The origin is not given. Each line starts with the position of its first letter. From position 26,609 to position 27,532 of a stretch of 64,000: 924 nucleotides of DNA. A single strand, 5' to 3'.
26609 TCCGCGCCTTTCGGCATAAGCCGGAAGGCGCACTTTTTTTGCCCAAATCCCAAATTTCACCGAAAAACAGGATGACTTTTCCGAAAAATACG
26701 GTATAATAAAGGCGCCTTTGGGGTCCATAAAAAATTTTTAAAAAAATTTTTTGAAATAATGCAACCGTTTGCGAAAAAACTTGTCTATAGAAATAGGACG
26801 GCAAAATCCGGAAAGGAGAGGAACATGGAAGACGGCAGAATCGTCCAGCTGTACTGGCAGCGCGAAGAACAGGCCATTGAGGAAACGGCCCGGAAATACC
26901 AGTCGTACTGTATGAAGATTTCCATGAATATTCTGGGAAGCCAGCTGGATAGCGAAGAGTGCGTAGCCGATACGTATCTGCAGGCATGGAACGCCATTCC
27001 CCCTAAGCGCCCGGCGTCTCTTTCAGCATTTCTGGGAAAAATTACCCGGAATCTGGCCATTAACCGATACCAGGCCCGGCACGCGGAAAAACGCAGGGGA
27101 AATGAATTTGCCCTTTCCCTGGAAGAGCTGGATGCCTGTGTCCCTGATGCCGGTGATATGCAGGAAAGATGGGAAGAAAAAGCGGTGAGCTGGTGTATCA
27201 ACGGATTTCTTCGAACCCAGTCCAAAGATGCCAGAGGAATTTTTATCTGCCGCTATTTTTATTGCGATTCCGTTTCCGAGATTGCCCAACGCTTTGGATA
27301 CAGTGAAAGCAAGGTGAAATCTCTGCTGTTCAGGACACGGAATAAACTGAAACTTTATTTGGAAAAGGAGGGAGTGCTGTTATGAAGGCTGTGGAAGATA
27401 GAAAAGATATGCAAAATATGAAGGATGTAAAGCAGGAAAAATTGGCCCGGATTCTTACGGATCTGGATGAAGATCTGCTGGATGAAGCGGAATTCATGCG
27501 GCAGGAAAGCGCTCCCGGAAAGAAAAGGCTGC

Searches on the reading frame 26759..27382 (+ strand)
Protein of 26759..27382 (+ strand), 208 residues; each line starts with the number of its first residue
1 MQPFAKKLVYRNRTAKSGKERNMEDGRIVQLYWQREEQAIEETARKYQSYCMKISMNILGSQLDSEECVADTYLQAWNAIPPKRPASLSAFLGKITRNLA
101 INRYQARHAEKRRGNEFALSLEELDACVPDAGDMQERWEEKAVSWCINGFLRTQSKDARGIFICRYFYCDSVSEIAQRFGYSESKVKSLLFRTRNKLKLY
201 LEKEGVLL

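Call 75: search_protein_families(library=pfam, proteins=[window:26759-27382:+], max_evalue=0.01)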
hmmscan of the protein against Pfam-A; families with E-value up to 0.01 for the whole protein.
window:26759-27382:+ (208 aa): 5 families
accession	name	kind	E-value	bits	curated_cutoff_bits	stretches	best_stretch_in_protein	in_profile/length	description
PF04542.20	Sigma70_r2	-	1.8e-09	37.7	24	1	45-107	3-68/71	Sigma-70 region 2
PF04545.22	Sigma70_r4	-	2.6e-07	30.5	24.1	1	159-198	10-49/50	Sigma-70, region 4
PF08281.18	Sigma70_r4_2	-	4.2e-06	26.8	25.7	1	157-197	14-54/54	Sigma-70, region 4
PF07638.17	Sigma70_ECF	-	0.00088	19.7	21.1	1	89-198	76-180/185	ECF sigma factor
PF13518.12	HTH_28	-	0.0051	17.3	25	0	170-189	13-32/52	Helix-turn-helix domain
